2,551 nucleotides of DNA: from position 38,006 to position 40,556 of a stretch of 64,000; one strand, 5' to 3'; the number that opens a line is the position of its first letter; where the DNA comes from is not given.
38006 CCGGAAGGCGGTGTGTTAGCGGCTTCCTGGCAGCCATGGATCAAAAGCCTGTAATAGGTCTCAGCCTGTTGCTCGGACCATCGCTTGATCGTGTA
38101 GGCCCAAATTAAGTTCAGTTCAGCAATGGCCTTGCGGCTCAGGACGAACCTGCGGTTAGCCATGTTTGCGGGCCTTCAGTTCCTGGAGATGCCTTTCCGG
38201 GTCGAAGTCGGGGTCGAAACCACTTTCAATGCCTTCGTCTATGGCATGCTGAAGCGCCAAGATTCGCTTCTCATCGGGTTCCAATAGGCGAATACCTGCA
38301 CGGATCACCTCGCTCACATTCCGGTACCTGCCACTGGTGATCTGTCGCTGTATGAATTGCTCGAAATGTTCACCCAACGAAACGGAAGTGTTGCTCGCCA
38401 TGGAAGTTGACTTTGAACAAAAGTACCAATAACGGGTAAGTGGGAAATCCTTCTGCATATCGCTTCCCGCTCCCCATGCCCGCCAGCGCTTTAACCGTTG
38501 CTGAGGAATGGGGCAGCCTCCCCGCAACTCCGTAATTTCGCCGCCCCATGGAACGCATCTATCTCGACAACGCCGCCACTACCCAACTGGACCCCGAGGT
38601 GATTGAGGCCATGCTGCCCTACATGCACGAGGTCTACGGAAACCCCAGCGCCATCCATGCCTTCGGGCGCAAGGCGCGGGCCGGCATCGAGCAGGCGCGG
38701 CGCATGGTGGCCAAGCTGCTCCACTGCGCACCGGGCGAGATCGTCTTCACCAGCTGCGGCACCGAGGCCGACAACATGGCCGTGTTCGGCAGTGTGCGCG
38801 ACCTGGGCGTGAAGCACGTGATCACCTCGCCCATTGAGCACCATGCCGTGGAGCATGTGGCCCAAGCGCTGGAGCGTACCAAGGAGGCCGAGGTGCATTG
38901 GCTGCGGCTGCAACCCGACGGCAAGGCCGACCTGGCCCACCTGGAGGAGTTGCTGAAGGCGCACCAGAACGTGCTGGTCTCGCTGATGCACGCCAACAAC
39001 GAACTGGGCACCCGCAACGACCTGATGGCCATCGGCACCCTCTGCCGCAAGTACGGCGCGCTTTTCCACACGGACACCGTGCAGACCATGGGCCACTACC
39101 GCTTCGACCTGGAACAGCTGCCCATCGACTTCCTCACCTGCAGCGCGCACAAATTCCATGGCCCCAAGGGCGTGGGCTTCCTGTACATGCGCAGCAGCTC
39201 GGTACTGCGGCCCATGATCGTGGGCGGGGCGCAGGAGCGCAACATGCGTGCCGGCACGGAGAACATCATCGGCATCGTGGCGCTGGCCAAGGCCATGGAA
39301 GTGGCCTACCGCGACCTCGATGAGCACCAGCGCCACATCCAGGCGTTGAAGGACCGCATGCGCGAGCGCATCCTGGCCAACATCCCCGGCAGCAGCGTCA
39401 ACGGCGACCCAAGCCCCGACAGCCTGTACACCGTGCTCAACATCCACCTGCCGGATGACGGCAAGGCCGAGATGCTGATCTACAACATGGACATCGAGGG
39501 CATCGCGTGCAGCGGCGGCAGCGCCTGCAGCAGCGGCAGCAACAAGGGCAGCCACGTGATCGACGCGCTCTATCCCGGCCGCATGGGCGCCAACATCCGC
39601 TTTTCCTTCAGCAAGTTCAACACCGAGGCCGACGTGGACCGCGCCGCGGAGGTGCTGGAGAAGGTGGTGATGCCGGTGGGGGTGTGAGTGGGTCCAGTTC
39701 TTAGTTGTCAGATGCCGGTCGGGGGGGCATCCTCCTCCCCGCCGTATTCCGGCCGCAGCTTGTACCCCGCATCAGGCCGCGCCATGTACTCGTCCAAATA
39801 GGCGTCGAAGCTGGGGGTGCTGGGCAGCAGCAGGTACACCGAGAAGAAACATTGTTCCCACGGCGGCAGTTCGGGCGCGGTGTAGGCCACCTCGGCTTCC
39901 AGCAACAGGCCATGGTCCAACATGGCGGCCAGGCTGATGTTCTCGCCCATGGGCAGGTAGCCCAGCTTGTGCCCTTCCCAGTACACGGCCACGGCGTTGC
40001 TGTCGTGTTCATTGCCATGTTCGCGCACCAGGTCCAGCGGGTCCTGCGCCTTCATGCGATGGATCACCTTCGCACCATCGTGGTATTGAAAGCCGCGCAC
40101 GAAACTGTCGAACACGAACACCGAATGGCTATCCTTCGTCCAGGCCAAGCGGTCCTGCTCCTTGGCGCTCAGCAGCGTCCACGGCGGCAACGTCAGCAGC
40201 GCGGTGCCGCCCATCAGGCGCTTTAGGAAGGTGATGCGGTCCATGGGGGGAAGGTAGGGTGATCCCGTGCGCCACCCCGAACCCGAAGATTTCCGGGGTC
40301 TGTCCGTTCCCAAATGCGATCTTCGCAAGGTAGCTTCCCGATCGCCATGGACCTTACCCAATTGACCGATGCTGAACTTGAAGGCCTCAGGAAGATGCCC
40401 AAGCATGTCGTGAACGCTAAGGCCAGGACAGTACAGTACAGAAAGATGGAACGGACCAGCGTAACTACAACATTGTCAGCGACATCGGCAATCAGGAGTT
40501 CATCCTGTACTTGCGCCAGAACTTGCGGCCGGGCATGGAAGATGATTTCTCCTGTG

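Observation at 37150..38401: AT-rich 0.8-kb insertion carrying a PD-(D/E)xK nuclease-like gene has truncated the toxin of a parDE module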

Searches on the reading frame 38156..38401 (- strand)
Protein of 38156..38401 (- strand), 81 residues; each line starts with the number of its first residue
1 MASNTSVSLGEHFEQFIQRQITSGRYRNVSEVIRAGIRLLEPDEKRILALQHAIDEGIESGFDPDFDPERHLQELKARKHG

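Call 4: search_protein_families(library=pfam, proteins=[window:38156-38401:-], max_evalue=1)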
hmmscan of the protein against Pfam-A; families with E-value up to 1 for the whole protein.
window:38156-38401:- (81 aa): 1 family
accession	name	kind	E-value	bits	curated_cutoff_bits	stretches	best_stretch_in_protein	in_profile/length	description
PF03693.20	ParD_antitoxin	-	7.8e-25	87.5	21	1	1-77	1-77/81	Bacterial antitoxin of ParD toxin-antitoxin type II system and RHH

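Call 5: search_protein_families(library=ncbifam, proteins=[window:38156-38401:-], max_evalue=1)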
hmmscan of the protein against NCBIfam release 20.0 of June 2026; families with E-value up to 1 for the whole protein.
window:38156-38401:- (81 aa): 2 families
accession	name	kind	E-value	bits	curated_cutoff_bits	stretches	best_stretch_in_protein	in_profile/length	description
TIGR02606.1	antidote_CC2985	hypoth_equivalog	1.1e-26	92.6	46.2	1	4-62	1-59/70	type II toxin-antitoxin system ParD family antitoxin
NF058555.1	TransRegCdrSHalo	equivalog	0.1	12.6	100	1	19-39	18-38/61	transcriptional regulator CdrS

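Call 6: search_protein_families(library=padloc, proteins=[window:38156-38401:-], max_evalue=1)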
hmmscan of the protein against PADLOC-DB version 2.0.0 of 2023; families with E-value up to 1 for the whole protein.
window:38156-38401:- (81 aa): 0 families

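Call 51: find_homologous_proteins(query=window:38156-38401:-, max_evalue=0.00001)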
Query window:38156-38401:- (81 aa): 659 proteins with E <= 0.00001 among 660 candidates; the best 120 are listed.
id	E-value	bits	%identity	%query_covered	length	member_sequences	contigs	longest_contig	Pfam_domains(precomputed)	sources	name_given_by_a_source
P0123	7.8e-46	171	100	100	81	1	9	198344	PF03693.21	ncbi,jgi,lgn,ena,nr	ncbi:MAG: type II toxin-antitoxin system ParD family antitoxin [Flavobacteriales bacterium]|nr:type 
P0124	1.6e-45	170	100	100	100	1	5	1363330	PF03693.21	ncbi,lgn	-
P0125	1.1e-44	167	99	100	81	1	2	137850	PF03693.21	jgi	jgi:antitoxin ParD1/3/4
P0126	2.3e-41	157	94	100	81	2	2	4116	PF03693.21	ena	-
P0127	2.2e-39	150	85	100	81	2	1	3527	PF03693.21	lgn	-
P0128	2.0e-34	135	80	100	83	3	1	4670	PF03693.21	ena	-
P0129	9.3e-34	132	74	100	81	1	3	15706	PF03693.21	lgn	-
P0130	6.1e-27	111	67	94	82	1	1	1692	PF03693.21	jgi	jgi:antitoxin ParD1/3/4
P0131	7.4e-27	111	66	94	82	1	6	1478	PF03693.21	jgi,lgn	jgi:antitoxin ParD1/3/4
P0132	7.7e-27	110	66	94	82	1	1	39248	PF03693.21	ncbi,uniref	ncbi:type II toxin-antitoxin system ParD family antitoxin [Saccharicrinis sp. 156]|uniref:type II to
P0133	9.0e-27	110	64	94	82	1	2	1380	PF03693.21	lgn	-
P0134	1.0e-26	110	65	96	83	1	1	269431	PF03693.21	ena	-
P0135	1.2e-26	110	67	94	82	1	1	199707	PF03693.21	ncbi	ncbi:MAG: type II toxin-antitoxin system ParD family antitoxin [Saprospiraceae bacterium]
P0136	1.3e-26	110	68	94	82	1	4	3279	PF03693.21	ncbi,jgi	jgi:antitoxin ParD1/3/4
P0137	1.3e-26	110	66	94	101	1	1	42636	PF03693.21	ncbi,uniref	ncbi:type II toxin-antitoxin system ParD family antitoxin [Saccharicrinis sp. GN24d3]|uniref:type II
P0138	1.6e-26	109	64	94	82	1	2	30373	PF03693.21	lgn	-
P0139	2.0e-26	109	67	94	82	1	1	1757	PF03693.21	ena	-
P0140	2.5e-26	109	64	94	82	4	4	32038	PF03693.21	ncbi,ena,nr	ncbi:MAG: type II toxin-antitoxin system ParD family antitoxin [Flavobacteriales bacterium]|nr:type 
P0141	2.9e-26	109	67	94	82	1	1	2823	PF03693.21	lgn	-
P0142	3.5e-26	108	66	94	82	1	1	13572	PF03693.21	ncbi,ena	-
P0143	3.6e-26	108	64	94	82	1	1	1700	PF03693.21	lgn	-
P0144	3.8e-26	108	66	94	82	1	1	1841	PF03693.21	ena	-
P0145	3.9e-26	108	66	94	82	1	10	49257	PF03693.21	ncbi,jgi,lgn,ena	jgi:antitoxin ParD1/3/4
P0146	3.9e-26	108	66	94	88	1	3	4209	PF03693.21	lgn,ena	-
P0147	4.0e-26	108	66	94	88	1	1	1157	PF03693.21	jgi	jgi:antitoxin ParD1/3/4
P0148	4.2e-26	108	66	94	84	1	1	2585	PF03693.21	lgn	-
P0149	4.2e-26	108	65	95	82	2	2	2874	PF03693.21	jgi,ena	-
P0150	4.3e-26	108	66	94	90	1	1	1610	PF03693.21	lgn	-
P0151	4.5e-26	108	65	95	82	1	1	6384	PF03693.21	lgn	-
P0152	4.7e-26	108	64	94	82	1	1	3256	PF03693.21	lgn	-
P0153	5.2e-26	108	63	98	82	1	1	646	PF03693.21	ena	-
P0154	8.2e-26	107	64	95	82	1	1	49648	PF03693.21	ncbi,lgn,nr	ncbi:MAG: type II toxin-antitoxin system ParD family antitoxin [Bacteroidales bacterium]|nr:type II 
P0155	8.9e-26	107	67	93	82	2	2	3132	PF03693.21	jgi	-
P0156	1.1e-25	107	64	96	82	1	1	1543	PF03693.21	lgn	-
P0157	1.4e-25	106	65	98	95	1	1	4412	PF03693.21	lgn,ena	-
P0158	1.8e-25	106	63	94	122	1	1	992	PF03693.21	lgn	-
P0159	2.0e-25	106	63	94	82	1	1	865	PF03693.21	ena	-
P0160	2.1e-25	106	63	94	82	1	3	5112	PF03693.21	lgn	-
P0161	2.2e-25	106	63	98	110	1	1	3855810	PF03693.21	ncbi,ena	-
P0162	2.4e-25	106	66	94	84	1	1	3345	PF03693.21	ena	-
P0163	2.5e-25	106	62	94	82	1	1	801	PF03693.21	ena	-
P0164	2.9e-25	105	61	88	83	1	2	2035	PF03693.21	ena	-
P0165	2.9e-25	105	61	88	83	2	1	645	PF03693.21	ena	-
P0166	3.0e-25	105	65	95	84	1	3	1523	PF03693.21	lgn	-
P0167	3.2e-25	105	62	98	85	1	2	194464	PF03693.21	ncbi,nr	ncbi:MAG: type II toxin-antitoxin system ParD family antitoxin [Flavobacteriia bacterium]|nr:type II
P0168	3.4e-25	105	62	98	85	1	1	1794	PF03693.21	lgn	-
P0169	3.9e-25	105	63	94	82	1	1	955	PF03693.21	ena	-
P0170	4.0e-25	105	63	99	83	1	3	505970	PF03693.21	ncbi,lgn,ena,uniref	ncbi:type II toxin-antitoxin system ParD family antitoxin [uncultured Arcticibacterium sp.]|uniref:t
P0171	4.2e-25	105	61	99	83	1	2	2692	PF03693.21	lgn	-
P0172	4.3e-25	105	64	96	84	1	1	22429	PF03693.21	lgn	-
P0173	4.9e-25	105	63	94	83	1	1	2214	PF14321.12,PF03693.21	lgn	-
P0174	5.4e-25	105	63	94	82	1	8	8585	PF03693.21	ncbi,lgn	-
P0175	5.4e-25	105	63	94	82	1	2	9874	PF03693.21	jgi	jgi:antitoxin ParD1/3/4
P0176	5.8e-25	105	63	93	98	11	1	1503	PF03693.21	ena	-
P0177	5.8e-25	104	62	100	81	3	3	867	PF03693.21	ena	-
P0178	6.8e-25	104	63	94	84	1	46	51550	PF03693.21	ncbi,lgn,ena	-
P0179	7.4e-25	104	62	98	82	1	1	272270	PF03693.21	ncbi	-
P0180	9.5e-25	104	64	94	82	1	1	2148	PF03693.21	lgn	-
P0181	1.0e-24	104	66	91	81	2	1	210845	PF03693.21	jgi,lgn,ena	jgi:antitoxin ParD1/3/4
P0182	1.2e-24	104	63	98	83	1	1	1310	PF03693.21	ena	-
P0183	1.3e-24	103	60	100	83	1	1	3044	PF03693.21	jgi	jgi:antitoxin ParD1/3/4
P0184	1.3e-24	103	63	94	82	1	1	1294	PF03693.21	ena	-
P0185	1.4e-24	103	60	100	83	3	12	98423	PF03693.21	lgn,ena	-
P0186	1.6e-24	103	64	94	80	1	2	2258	PF03693.21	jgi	-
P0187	1.9e-24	103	62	98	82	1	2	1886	PF03693.21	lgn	-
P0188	2.0e-24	103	62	94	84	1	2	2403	PF03693.21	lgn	-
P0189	2.1e-24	103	62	94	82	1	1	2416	PF03693.21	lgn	-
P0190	2.2e-24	103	62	98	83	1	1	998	PF03693.21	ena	-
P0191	2.2e-24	103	63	94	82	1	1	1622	PF03693.21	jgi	-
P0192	2.3e-24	103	62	95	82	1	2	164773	PF03693.21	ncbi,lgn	-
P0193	2.4e-24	103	63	98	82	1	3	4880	PF03693.21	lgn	-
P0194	2.5e-24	102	63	98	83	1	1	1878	PF03693.21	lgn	-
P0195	2.5e-24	102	59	98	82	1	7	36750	PF03693.21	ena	-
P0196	2.6e-24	102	63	98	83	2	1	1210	PF03693.21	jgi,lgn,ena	-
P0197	2.6e-24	102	61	98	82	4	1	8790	PF03693.21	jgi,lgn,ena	-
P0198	2.6e-24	102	61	98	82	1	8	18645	PF03693.21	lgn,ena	-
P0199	2.7e-24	102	61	98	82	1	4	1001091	PF03693.21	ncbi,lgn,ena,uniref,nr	ncbi:type II toxin-antitoxin system ParD family antitoxin [Algoriphagus sp. oki45]|uniref:Type II to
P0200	2.7e-24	102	59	98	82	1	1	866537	PF03693.21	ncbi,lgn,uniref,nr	ncbi:antitoxin ParD1/3/4 [Algoriphagus boseongensis]|uniref:Antitoxin ParD1/3/4 n=1 Tax=Algoriphagus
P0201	2.7e-24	102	61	98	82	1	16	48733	PF03693.21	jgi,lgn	jgi:antitoxin ParD1/3/4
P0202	2.9e-24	102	65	93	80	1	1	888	PF03693.21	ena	-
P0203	3.2e-24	102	64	100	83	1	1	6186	PF03693.21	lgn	-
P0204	3.3e-24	102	62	96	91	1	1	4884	PF03693.21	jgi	jgi:antitoxin ParD1/3/4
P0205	3.5e-24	102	59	98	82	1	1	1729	PF03693.21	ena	-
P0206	3.5e-24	102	61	99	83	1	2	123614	PF03693.21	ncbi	-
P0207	3.8e-24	102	61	94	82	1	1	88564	PF03693.21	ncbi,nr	ncbi:type II toxin-antitoxin system ParD family antitoxin [Riemerella anatipestifer]|nr:type II toxi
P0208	3.9e-24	102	61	98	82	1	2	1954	PF03693.21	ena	-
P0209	3.9e-24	102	59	98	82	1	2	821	PF03693.21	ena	-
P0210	3.9e-24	102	59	98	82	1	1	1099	PF03693.21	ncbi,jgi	jgi:antitoxin ParD1/3/4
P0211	4.5e-24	102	63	94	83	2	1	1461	PF03693.21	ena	-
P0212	4.5e-24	102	63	98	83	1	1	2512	PF03693.21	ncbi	-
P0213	4.6e-24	102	61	98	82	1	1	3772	PF03693.21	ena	-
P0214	5.0e-24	102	61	98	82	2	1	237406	PF03693.21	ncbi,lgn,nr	ncbi:MAG: type II toxin-antitoxin system ParD family antitoxin [Weeksellaceae bacterium]|nr:type II 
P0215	5.1e-24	102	61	98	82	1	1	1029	PF03693.21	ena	-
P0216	5.2e-24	101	59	98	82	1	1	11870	PF03693.21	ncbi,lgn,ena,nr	ncbi:MAG: type II toxin-antitoxin system ParD family antitoxin [Cyclobacteriaceae bacterium]|nr:type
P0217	5.2e-24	101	58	98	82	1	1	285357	PF03693.21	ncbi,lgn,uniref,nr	ncbi:type II toxin-antitoxin system ParD family antitoxin [Algoriphagus mannitolivorans]|uniref:type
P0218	5.4e-24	101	61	94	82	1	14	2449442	PF03693.21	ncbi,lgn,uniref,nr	ncbi:type II toxin-antitoxin system ParD family antitoxin [Riemerella anatipestifer]|uniref:type II 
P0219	5.4e-24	101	59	98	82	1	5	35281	PF03693.21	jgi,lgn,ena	jgi:antitoxin ParD1/3/4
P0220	5.8e-24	101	62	98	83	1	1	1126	PF03693.21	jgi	-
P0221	6.6e-24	101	61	99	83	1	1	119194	PF03693.21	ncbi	-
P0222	6.8e-24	101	61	98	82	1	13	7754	PF03693.21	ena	-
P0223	6.9e-24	101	60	100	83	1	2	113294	PF03693.21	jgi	jgi:antitoxin ParD1/3/4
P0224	7.0e-24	101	59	98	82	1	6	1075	PF03693.21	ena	-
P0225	7.0e-24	101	62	94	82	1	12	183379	PF03693.21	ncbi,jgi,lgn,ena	-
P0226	7.1e-24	101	59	98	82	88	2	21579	PF03693.21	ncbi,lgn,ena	-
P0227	7.4e-24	101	60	99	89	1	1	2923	PF03693.21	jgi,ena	-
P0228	7.6e-24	101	59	98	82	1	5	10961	PF03693.21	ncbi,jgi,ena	jgi:antitoxin ParD1/3/4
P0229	8.1e-24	101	61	98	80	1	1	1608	PF03693.21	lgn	-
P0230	8.7e-24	101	63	94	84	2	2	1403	PF03693.21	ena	-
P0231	9.3e-24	101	61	98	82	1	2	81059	PF03693.21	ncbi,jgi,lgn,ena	-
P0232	9.3e-24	101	61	98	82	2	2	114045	PF03693.21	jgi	jgi:antitoxin ParD1/3/4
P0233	9.5e-24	101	59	99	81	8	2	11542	PF03693.21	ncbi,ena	-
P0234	9.5e-24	101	60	100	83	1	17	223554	PF03693.21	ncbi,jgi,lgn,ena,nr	ncbi:MAG: type II toxin-antitoxin system ParD family antitoxin [Bacteroidota bacterium]|jgi:antitoxi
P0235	9.9e-24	101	59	98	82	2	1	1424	PF03693.21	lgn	-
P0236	9.9e-24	101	61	98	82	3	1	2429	PF03693.21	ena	-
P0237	1.0e-23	101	61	100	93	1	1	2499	PF03693.21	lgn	-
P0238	1.0e-23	101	62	98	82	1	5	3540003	PF03693.21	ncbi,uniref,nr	ncbi:type II toxin-antitoxin system ParD family antitoxin [Flavobacterium oreochromis]|uniref:Antito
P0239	1.0e-23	101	62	98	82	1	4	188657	PF03693.21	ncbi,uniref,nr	ncbi:type II toxin-antitoxin system ParD family antitoxin [Flavobacterium oreochromis]|uniref:Type I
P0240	1.0e-23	101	62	95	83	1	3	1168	PF03693.21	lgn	-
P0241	1.1e-23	100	59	98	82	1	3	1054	PF03693.21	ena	-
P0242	1.1e-23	100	59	98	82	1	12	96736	PF03693.21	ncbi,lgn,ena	-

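Call 53: find_encoding_contigs(protein=P0127, flank=4000, max_places=3)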
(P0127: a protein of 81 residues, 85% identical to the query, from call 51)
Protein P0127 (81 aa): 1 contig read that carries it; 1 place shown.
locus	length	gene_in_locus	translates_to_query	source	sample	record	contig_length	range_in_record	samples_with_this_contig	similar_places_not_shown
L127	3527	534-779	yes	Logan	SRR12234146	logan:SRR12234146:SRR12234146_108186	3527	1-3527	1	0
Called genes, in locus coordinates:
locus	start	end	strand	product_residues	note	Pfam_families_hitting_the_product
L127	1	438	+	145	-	?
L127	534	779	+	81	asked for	PF03693:ParD_antitoxin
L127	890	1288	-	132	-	-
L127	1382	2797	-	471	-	PF02878:PGM_PMM_I, PF02879:PGM_PMM_II, PF02880:PGM_PMM_III, PF00408:PGM_PMM_IV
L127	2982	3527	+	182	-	?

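Call 54: find_encoding_contigs(protein=P0126, flank=4000, max_places=3)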
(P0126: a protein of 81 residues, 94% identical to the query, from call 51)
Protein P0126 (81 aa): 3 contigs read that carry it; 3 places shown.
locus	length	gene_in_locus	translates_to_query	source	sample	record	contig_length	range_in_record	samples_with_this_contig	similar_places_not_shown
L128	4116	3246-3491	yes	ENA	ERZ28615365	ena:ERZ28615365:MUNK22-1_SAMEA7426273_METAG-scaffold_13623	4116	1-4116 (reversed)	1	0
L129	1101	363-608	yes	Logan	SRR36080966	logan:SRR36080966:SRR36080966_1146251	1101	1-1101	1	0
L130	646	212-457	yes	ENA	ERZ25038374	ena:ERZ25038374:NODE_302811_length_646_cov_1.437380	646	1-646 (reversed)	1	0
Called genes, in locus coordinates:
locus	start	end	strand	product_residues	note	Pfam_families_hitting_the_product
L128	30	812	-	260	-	PF08861:DUF1828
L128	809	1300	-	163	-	PF22398:DUF6978 (weak)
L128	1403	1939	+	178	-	PF08797:HIRAN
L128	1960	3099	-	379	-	PF00266:Aminotran_5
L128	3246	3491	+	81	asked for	PF03693:ParD_antitoxin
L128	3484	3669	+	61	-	-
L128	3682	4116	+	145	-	?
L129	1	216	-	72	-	?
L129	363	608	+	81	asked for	PF03693:ParD_antitoxin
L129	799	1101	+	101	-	?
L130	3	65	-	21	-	?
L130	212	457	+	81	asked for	PF03693:ParD_antitoxin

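Call 55: find_encoding_contigs(protein=P0129, flank=5000, max_places=3)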
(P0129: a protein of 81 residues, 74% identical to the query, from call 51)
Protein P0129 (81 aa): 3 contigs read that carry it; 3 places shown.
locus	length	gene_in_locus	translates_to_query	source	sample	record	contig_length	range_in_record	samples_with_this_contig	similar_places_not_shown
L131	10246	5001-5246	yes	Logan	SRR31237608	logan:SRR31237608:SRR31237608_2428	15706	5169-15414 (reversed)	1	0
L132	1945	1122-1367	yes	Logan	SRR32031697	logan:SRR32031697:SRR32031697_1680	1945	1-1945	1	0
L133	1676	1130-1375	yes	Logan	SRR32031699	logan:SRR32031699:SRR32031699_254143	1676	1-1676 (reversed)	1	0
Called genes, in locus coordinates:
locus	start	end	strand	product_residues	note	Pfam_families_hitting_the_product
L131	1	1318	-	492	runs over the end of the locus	PF13347:MFS_2 (faint), PF00083:Sugar_tr (weak), PF07690:MFS_1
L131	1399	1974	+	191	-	-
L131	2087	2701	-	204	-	PF06940:DUF1287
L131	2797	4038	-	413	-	PF00266:Aminotran_5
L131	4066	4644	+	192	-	PF00561:Abhydrolase_1, PF12146:Hydrolase_4, PF12697:Abhydrolase_6 (weak)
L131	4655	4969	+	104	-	-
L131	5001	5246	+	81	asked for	PF03693:ParD_antitoxin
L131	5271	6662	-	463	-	PF02878:PGM_PMM_I, PF02879:PGM_PMM_II, PF02880:PGM_PMM_III, PF00408:PGM_PMM_IV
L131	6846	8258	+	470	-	PF13424:TPR_12 (weak), PF00515:TPR_1 (weak), PF07719:TPR_2 (weak), PF13181:TPR_8 (weak), PF13428:TPR_14 (weak), PF13424:TPR_12 (weak), PF13424:TPR_12, PF13371:TPR_9, +17 more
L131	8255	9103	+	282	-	PF02679:ComA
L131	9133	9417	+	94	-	PF00581:Rhodanese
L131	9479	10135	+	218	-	PF09335:VTT_dom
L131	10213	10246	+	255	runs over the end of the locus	PF08501:Shikimate_dh_N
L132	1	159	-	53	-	?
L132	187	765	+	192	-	PF00561:Abhydrolase_1, PF12146:Hydrolase_4, PF12697:Abhydrolase_6 (weak)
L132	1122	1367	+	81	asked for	PF03693:ParD_antitoxin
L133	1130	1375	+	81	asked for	PF03693:ParD_antitoxin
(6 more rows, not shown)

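Call 60: search_protein_families(library=pfam, proteins=[L127:890-1288:-, L131:4655-4969:+], max_evalue=0.01)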
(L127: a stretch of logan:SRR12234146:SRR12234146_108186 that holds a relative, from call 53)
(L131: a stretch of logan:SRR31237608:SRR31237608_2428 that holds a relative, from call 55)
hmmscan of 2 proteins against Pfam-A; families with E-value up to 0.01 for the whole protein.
L127:890-1288:- (132 aa): 0 families

L131:4655-4969:+ (104 aa): 1 family
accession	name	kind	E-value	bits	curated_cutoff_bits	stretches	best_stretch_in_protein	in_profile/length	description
PF12146.15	Hydrolase_4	-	0.0014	18.4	27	1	30-82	177-230/239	Serine aminopeptidase, S33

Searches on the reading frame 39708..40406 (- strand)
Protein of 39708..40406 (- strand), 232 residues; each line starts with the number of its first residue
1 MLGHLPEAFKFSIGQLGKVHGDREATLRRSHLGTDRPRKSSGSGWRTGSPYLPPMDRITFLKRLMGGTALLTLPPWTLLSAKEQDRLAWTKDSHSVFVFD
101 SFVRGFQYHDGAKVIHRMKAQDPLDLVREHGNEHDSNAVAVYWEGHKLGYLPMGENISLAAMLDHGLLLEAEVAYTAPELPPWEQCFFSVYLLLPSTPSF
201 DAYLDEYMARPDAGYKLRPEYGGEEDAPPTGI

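Call 45: search_protein_families(library=padloc, proteins=[window:39708-40406:-], max_evalue=0.001)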
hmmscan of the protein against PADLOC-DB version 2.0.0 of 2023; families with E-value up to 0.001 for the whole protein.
window:39708-40406:- (232 aa): 4 families
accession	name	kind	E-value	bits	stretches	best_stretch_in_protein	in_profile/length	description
PDLC04352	PDC-M03B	-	1.6e-12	45.5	1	94-174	129-210/250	-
PDLC04347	PDC-M03B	-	1e-09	36.4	1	91-176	120-208/245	-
PDLC04348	PDC-M03B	-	7.1e-06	23.9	1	95-177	126-212/248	-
PDLC04349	PDC-M03B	-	2.1e-05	22.3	1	115-174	151-211/232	-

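Call 60: search_protein_families(library=pfam, proteins=[window:39708-40406:-], max_evalue=0.01)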
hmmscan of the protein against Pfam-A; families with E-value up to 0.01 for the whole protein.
window:39708-40406:- (232 aa): 1 family
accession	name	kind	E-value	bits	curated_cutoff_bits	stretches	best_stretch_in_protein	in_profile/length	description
PF08797.16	HIRAN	-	6.2e-17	61.7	24.7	1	97-192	2-93/96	HIRAN domain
